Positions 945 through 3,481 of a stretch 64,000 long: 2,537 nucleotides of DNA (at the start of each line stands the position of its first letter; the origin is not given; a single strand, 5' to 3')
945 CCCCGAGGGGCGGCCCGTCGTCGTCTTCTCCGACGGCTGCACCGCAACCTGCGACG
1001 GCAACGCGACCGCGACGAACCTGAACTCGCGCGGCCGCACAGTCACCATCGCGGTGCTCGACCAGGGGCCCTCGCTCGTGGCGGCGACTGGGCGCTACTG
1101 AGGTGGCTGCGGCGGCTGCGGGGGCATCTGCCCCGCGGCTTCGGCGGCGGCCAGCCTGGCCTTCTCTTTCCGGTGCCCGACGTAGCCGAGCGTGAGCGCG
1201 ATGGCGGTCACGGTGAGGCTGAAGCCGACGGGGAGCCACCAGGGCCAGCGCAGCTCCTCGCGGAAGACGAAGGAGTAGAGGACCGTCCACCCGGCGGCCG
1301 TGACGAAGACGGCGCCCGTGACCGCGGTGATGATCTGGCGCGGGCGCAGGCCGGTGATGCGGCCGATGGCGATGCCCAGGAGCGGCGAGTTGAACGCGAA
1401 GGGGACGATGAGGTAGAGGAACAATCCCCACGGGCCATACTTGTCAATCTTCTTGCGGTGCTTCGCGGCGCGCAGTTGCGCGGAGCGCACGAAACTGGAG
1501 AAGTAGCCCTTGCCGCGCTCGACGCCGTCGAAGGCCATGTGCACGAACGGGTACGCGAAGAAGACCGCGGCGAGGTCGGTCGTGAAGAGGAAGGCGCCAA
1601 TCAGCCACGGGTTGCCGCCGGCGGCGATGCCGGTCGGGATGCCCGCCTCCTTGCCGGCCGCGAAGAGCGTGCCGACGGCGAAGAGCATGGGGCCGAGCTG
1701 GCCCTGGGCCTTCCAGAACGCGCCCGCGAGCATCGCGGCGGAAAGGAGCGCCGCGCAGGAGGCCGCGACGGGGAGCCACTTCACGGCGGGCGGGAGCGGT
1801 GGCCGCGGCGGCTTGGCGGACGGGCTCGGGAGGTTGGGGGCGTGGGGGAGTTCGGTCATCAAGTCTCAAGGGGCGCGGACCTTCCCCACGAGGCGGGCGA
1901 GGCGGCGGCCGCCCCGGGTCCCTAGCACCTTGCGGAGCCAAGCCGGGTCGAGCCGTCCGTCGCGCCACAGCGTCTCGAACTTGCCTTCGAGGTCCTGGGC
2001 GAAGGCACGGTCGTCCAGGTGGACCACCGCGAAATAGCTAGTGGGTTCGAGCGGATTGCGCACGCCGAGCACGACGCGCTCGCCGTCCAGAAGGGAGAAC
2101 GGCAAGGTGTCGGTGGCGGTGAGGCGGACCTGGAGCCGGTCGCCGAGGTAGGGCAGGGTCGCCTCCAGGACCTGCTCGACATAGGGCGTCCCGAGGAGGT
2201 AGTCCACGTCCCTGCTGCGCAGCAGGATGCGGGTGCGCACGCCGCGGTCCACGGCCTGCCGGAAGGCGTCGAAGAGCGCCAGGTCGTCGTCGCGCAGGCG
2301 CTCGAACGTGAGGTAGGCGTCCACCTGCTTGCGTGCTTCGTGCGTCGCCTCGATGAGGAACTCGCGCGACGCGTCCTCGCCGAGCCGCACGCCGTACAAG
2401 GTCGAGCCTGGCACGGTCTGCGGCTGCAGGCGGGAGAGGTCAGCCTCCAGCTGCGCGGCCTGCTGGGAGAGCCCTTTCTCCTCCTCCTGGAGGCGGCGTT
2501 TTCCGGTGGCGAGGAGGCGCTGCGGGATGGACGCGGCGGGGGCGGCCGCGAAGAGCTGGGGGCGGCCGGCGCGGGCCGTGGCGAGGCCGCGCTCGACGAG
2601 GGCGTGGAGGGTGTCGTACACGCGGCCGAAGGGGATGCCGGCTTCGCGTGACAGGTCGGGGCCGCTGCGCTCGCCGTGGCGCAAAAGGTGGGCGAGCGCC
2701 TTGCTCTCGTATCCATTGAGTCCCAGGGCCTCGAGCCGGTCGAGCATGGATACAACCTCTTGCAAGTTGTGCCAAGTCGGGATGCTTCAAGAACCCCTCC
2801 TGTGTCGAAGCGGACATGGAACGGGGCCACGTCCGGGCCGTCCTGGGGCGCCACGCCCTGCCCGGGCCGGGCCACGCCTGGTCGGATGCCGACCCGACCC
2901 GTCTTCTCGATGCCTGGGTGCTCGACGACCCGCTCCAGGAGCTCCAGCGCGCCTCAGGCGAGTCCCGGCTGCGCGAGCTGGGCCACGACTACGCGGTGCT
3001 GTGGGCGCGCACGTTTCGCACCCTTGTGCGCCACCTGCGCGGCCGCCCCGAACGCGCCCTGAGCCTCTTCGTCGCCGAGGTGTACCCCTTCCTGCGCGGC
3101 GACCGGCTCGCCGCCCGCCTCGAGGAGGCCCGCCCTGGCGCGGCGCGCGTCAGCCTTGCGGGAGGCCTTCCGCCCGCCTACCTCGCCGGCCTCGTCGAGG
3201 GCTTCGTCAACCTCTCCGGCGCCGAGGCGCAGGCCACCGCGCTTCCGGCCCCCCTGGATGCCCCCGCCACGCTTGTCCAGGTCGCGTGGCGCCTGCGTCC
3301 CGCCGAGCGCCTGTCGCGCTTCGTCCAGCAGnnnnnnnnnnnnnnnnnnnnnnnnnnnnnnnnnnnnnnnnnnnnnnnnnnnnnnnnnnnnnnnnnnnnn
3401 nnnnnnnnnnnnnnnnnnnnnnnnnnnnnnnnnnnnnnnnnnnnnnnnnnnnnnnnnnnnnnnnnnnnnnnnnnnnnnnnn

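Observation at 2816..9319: Translationally coupled four-gene isoprenoid module: two complementary-looking UbiA prenyltransferases, a polyprenyl synthase and an MMPL exporter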

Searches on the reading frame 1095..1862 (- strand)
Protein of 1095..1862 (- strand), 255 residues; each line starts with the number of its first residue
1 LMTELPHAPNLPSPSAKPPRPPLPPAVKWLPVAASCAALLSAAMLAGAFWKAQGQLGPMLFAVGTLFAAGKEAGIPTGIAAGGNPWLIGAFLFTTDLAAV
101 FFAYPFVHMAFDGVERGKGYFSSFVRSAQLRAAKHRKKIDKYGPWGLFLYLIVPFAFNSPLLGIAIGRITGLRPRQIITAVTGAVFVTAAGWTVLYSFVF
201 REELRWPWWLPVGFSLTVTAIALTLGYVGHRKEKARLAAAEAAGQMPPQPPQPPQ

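Call 6: search_protein_families(library=pfam, proteins=[window:1095-1862:-], max_evalue=0.01)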
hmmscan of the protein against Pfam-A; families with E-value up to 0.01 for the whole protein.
window:1095-1862:- (255 aa): 1 family
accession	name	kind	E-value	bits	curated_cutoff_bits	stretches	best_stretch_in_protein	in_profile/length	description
PF06695.16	Sm_multidrug_ex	-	1.5e-13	51.8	30.7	1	74-188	5-118/121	Putative small multi-drug export protein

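Call 7: search_protein_families(library=ncbifam, proteins=[window:1095-1862:-], max_evalue=0.01)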
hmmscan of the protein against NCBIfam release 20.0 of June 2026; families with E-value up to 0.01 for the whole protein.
window:1095-1862:- (255 aa): 0 families

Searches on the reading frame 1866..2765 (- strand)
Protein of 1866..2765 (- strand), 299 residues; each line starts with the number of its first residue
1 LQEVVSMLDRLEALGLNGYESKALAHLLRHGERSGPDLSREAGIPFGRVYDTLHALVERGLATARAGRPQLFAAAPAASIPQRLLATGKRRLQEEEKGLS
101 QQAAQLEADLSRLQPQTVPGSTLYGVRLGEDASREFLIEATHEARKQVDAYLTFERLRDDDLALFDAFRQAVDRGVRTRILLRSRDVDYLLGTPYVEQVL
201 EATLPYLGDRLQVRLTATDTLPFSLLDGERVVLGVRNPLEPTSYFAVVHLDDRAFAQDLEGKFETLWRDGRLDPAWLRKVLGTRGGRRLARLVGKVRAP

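Call 6: search_protein_families(library=pfam, proteins=[window:1866-2765:-], max_evalue=0.01)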
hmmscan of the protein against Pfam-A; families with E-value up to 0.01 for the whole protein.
window:1866-2765:- (299 aa): 3 families
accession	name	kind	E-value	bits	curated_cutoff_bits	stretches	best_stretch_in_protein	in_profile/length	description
PF01978.25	TrmB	-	5.7e-15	55.4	25.6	1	11-77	1-67/68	Sugar-specific transcriptional regulator TrmB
PF24217.1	DUF7436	-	7.7e-15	55.6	34.2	1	127-270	10-150/153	Family of unknown function (DUF7436)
PF12802.13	MarR_2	-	0.0022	18.6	27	0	15-64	2-52/61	MarR family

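Call 7: search_protein_families(library=ncbifam, proteins=[window:1866-2765:-], max_evalue=0.01)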
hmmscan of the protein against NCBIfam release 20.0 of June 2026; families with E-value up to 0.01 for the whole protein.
window:1866-2765:- (299 aa): 4 families
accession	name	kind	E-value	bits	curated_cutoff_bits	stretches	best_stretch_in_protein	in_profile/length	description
NF047390.1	TransRegTrmBL1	equivalog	4.1e-10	39.1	650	1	7-74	6-73/341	HTH-type sugar sensing transcriptional regulator TrmBL1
NF040851.1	tran_reg_TrmB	equivalog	3.3e-08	33.1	600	1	7-75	7-75/338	HTH-type sugar-sensing transcriptional regulator TrmB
NF047392.1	TransRegTrmBHalo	equivalog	7.3e-08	31.8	500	1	12-76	14-79/349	HTH-type sugar sensing transcriptional regulator TrmB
NF041141.1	tran_reg_TrmBL2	equivalog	1.8e-05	24.4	530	1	12-192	12-190/264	HTH-type transcriptional regulator TrmBL2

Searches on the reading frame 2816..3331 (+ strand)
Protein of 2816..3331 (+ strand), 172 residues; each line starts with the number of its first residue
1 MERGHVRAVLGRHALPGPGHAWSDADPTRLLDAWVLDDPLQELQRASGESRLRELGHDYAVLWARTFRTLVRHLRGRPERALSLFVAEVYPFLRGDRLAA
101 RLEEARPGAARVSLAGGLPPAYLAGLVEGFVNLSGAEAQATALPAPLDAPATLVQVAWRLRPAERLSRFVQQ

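Call 27: search_protein_families(library=pfam, alignment_id=A4, max_evalue=10)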
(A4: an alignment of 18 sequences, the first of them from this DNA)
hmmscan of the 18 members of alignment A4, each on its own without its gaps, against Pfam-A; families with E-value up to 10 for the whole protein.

A. member 1, seq(172 aa): 0 families

B. families by the number of members that match (of 18 scanned): 7 families
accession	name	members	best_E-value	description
PF09536.15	DUF2378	3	0.0053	Protein of unknown function (DUF2378)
PF09821.14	AAA_assoc_C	2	0.0045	C-terminal AAA-associated domain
PF07721.20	TPR_4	2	0.52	Tetratricopeptide repeat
PF24751.1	DUF7696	1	0.0092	Family of unknown function (DUF7696)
PF18573.7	BclA_C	1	0.13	BclA C-terminal domain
PF05225.22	HTH_psq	1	0.14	helix-turn-helix, Psq domain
PF19979.4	DUF6415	1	0.45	Family of unknown function (DUF6415)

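Call 34: predict_structure(alignment_id=A4)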
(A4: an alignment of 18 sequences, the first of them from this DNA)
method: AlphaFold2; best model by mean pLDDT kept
length: 172 residues; sequences in the alignment: 18
mean_pLDDT: 94.8   pTM: 0.90
mean pLDDT of the five models: 94.8, 94.4, 94.0, 94.0, 93.2
residues with pLDDT >= 90: 154; 70-90: 16; 50-70: 2; < 50: 0
segments of 3 or more residues with pLDDT < 50: none
pLDDT, mean of each block of 10 residues (from residue 1): 87 94 95 95 97 98 97 96 98 97 98 95 98 98 88 97 88 77
secondary structure, 60 per line:
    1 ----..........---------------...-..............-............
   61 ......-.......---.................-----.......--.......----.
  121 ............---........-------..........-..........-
elements in order: E5-7 H8-14 E30-32 H34-47 H49-66 H68-74 H78-94 E100-106 E109-115 H120-132 E136-143 E151-160 H162-171

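Call 36: fold_search(model_id=the predicted structure, library=pdb)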
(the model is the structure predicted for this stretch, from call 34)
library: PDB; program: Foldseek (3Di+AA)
matches with E <= 10: 350; with E <= 0.001: 14
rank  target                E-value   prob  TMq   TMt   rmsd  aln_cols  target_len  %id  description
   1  6bde                  1.3e-04  1.00  0.60  0.57   5.5       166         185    9  Crystal structure of Fe(II) unliganded H-NOX protein mutant A71G from K. algicida (released 2018-05-30)
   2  2o09_A                3.8e-04  1.00  0.55  0.52   5.5       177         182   11  Crystal structure of the H-NOX domain from Nostoc sp. PCC 7120 (released 2007-01-30)
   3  2bjn_B                4.0e-04  1.00  0.49  0.56   4.5       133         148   14  X-ray Structure of human TPC6 (released 2005-07-20)
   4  6bdd                  4.3e-04  1.00  0.60  0.57   5.4       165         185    8  Crystal structure of Fe(II) unliganded H-NOX protein from K. algicida (released 2018-05-30)
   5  3cue_B                5.1e-04  1.00  0.57  0.59   4.7       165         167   14  Crystal structure of a TRAPP subassembly activating the Rab Ypt1p (released 2008-07-08)
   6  6cww_A                5.4e-04  1.00  0.55  0.52   5.0       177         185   16  Cs H-NOX mutant with unnatural amino acid 4-cyano-L-phenylalanine at site 5 (released 2018-05-16)
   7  7e93_G                6.1e-04  1.00  0.56  0.49   6.1       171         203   13  Intact TRAPPII (state III). (released 2022-02-09)
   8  4iae_A                6.1e-04  1.00  0.57  0.55   5.1       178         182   11  Crystal structure of BAY 60-2770 bound to nostoc H-NOX domain (released 2013-11-20)
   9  6ocv_MODEL_1_A        6.1e-04  1.00  0.54  0.50   6.6       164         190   15  Solution structure of the H-NOX protein from Shewanella woodyi in the Fe(II)CO ligation state (released 2020-05-06)
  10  7e2c_G                6.4e-04  1.00  0.56  0.48   4.8       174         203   14  Monomer of TRAPPII (open) (released 2022-02-09)
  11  1wc8                  6.8e-04  1.00  0.56  0.59   3.6       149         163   12  The crystal structure of mouse bet3p (released 2004-12-13)
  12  4it2_A                7.2e-04  1.00  0.46  0.43   5.7       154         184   16  Mn(III)-PPIX bound Tt H-NOX (released 2013-02-27)
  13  3sj5_B                7.6e-04  1.00  0.48  0.46   5.6       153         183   17  I5F Mutant Structure of T. Tengcongensis H-NOX (released 2011-07-20)
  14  3sj5_A                9.7e-04  1.00  0.56  0.53   5.7       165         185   16  I5F Mutant Structure of T. Tengcongensis H-NOX (released 2011-07-20)
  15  1sz7                  1.4e-03  1.00  0.55  0.59   3.9       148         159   14  Crystal structure of Human Bet3 (released 2005-01-18)
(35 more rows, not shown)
